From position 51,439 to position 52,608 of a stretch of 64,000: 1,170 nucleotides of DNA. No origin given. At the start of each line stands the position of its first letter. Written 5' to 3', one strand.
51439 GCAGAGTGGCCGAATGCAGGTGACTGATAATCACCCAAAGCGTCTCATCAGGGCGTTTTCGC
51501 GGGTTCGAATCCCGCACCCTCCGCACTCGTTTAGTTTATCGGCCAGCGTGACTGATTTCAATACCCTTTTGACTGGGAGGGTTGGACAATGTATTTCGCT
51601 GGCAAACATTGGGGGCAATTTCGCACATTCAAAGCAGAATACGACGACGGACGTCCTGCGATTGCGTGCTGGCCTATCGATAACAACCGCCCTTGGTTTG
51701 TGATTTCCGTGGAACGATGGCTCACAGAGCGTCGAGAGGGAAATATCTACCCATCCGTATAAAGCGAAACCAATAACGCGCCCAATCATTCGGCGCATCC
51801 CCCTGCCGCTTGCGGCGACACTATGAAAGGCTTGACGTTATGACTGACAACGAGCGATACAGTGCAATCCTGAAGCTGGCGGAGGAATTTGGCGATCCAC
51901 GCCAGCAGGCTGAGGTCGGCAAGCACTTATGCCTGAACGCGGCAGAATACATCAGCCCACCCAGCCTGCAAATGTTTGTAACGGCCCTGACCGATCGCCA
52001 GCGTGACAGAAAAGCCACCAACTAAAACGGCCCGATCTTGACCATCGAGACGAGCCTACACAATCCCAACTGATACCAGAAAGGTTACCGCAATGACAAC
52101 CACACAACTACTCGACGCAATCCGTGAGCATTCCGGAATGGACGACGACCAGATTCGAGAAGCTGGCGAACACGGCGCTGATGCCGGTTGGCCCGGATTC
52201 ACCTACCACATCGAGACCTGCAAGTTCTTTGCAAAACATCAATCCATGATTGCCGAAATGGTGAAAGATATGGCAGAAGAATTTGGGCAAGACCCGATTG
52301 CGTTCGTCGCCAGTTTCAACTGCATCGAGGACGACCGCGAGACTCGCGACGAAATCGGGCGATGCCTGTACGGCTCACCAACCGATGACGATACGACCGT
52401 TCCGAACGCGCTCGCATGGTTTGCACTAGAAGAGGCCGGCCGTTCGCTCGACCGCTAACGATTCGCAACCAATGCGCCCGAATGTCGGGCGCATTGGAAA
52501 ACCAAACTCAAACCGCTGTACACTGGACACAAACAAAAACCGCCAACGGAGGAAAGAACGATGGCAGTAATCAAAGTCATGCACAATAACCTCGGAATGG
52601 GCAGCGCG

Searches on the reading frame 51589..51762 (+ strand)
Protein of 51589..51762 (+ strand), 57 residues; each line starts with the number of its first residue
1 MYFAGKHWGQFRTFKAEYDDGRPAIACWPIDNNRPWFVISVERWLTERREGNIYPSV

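Call 10: search_protein_families(library=pfam, proteins=[window:51589-51762:+], max_evalue=0.01)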
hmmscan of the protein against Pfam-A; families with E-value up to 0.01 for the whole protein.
window:51589-51762:+ (57 aa): 0 families

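Call 65: find_encoding_contigs(protein=window:51589-51762:+, flank=10000, max_places=10)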
Protein window:51589-51762:+ (57 aa): 1 contig read that carries it; 1 place shown.
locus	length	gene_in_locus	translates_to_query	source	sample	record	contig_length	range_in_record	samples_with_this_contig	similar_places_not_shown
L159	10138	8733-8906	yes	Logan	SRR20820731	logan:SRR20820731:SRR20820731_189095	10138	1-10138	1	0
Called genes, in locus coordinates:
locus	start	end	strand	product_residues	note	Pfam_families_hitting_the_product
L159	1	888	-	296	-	?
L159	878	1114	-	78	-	-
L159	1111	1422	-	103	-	-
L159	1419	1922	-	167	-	-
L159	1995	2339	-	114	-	-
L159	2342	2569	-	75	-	-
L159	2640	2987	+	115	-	-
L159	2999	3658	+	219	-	PF00239:Resolvase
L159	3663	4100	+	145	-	-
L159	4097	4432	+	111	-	-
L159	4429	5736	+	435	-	-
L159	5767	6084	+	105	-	-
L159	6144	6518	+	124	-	-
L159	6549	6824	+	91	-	-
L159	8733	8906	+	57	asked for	-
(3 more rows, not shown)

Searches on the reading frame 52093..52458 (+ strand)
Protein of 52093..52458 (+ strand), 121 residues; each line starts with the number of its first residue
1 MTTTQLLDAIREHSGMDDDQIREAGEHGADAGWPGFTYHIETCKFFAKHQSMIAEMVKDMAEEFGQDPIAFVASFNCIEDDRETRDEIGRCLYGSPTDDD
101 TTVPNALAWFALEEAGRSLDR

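Call 10: search_protein_families(library=pfam, proteins=[window:52093-52458:+], max_evalue=0.01)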
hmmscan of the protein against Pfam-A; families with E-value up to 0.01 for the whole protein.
window:52093-52458:+ (121 aa): 1 family
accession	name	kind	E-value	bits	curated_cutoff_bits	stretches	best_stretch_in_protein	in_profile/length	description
PF23864.1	DUF7222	-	5.2e-08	33.6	27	1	8-115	5-98/108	Domain of unknown function (DUF7222)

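Call 64: find_encoding_contigs(protein=window:52093-52458:+, flank=10000, max_places=10)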
Protein window:52093-52458:+ (121 aa): 1 contig read that carries it; 1 place shown.
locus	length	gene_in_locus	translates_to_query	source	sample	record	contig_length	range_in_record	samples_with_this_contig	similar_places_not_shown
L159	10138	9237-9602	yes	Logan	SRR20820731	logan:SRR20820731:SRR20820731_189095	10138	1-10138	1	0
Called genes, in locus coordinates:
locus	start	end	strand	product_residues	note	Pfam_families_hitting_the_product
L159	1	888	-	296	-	?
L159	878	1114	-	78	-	-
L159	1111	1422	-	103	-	-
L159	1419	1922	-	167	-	-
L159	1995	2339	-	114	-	-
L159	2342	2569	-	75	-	-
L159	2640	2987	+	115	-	-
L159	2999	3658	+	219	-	PF00239:Resolvase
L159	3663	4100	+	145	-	-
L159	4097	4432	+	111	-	-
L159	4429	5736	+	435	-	-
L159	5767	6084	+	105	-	-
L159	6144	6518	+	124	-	-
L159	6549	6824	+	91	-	-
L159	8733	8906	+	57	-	-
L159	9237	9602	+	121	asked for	PF23864:DUF7222 (weak)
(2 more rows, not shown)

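Call 67: find_homologous_proteins(query=window:52093-52458:+, max_evalue=0.001)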
Query window:52093-52458:+ (121 aa): 102 proteins with E <= 0.001 among 112 candidates.
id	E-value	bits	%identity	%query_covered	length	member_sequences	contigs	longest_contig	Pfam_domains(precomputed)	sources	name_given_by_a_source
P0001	9.8e-78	276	100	100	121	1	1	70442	PF23864.2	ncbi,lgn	-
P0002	9.9e-45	169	61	95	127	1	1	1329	PF23864.2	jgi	jgi:hypothetical protein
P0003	7.8e-43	163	64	94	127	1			PF23864.2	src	-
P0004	1.4e-42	162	57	98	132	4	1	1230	PF23864.2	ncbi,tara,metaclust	tara:strand:+ start:276 stop:674 length:399 start_codon:yes stop_codon:yes gene_type:complete|metacl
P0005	9.9e-42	160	68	83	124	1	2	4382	PF23864.2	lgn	-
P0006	4.8e-41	157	60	97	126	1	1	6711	PF23864.2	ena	-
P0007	8.1e-41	157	59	99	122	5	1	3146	PF23864.2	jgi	-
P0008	1.2e-39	153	58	96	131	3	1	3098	PF23864.2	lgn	-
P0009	2.0e-36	143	59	95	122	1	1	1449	PF23864.2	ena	-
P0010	2.5e-35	139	55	95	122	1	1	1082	PF23864.2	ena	-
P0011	9.7e-35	137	53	98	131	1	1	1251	PF23864.2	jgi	jgi:hypothetical protein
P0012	1.9e-34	136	52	97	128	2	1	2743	-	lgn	-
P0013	5.3e-34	135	49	97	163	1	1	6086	PF23864.2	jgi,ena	-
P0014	3.3e-33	132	51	95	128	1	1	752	PF23864.2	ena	-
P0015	4.1e-33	132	55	94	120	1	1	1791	PF23864.2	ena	-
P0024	9.3e-29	118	49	95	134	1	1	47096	PF23864.2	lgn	-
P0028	5.8e-28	115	46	96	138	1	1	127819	PF23864.2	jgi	jgi:hypothetical protein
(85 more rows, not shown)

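Call 68: find_encoding_contigs(protein=P0001, flank=10000, max_places=5)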
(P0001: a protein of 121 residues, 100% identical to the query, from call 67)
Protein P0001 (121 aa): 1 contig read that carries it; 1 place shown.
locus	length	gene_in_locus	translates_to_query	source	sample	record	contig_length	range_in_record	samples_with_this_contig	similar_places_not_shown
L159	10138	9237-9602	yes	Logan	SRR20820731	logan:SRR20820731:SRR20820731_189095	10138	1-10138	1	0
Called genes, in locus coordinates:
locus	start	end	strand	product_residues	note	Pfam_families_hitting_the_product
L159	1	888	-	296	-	?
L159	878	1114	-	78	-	-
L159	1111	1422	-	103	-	-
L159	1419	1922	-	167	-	-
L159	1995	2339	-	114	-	-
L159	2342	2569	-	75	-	-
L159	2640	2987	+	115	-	-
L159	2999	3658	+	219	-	PF00239:Resolvase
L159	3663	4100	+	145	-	-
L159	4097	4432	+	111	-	-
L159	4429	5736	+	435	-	-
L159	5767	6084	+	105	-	-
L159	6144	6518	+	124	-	-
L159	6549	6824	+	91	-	-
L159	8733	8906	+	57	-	-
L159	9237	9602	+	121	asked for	PF23864:DUF7222 (weak)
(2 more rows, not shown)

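Call 69: find_encoding_contigs(protein=P0024, flank=6000, max_places=3)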
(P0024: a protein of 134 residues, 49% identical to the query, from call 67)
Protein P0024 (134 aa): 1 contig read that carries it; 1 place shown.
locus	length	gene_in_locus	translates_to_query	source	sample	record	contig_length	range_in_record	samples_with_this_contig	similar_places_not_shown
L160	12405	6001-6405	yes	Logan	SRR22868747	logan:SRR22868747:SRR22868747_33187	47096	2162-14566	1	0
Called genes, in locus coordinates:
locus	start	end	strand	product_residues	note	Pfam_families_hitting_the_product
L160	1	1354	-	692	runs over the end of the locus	-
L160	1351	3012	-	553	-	-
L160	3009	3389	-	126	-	PF10263:SprT-like (weak)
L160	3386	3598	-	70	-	PF13619:KTSC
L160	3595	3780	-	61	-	-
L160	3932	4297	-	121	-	-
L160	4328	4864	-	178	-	-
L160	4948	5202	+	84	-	-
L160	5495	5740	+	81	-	-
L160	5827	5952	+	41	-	-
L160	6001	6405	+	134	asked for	PF23864:DUF7222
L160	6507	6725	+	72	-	-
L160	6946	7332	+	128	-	-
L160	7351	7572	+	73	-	-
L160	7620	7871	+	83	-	-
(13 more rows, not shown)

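Call 70: find_encoding_contigs(protein=P0028, flank=6000, max_places=3)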
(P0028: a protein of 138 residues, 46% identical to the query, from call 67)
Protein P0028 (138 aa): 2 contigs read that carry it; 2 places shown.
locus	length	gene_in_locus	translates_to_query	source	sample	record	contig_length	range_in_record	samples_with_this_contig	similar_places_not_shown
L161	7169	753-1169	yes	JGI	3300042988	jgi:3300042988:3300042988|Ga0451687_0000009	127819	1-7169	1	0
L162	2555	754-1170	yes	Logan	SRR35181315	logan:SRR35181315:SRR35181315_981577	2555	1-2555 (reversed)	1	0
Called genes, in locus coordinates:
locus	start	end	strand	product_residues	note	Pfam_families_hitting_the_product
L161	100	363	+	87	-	-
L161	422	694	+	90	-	-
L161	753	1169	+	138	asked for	PF23864:DUF7222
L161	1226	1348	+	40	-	-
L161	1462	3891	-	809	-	-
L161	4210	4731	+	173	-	-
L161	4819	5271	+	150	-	-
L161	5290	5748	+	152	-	-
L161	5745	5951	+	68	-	-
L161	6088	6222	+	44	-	-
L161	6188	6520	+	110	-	-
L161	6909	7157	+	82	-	-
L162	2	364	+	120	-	?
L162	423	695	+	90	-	-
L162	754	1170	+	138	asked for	PF23864:DUF7222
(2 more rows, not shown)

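Call 72: find_encoding_contigs(protein=P0006, flank=6000, max_places=3)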
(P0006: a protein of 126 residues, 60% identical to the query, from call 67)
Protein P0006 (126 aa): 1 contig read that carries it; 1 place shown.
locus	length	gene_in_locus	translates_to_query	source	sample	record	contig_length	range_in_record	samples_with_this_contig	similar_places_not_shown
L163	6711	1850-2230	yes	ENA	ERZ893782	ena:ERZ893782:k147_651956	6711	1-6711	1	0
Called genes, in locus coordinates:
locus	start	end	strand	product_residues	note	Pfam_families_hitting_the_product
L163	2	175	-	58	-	?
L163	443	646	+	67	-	-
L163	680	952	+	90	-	-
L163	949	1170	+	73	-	-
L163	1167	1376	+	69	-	-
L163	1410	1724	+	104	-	-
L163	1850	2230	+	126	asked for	PF23864:DUF7222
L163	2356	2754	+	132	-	PF22253:DUF6948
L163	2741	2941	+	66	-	-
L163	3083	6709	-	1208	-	?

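Call 73: find_encoding_contigs(protein=P0005, flank=6000, max_places=3)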
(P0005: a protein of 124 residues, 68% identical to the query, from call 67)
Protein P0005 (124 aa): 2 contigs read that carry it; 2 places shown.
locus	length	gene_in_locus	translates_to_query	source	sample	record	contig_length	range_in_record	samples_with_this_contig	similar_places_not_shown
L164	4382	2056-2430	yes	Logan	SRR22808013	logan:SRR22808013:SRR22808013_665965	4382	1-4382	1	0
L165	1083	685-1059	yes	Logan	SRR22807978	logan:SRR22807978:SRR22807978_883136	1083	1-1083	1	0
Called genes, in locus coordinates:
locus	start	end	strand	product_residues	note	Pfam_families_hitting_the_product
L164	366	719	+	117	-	-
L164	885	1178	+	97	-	-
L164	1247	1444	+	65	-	-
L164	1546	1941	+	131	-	-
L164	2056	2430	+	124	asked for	PF23864:DUF7222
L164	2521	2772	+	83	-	-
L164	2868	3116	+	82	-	-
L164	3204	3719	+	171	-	PF13392:HNH_3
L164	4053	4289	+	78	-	-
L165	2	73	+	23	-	?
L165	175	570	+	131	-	-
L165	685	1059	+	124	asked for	PF23864:DUF7222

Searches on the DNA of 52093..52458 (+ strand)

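Call 75: search_rna_families(sources=[L160, L161, L163, L164], threshold=gathering)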
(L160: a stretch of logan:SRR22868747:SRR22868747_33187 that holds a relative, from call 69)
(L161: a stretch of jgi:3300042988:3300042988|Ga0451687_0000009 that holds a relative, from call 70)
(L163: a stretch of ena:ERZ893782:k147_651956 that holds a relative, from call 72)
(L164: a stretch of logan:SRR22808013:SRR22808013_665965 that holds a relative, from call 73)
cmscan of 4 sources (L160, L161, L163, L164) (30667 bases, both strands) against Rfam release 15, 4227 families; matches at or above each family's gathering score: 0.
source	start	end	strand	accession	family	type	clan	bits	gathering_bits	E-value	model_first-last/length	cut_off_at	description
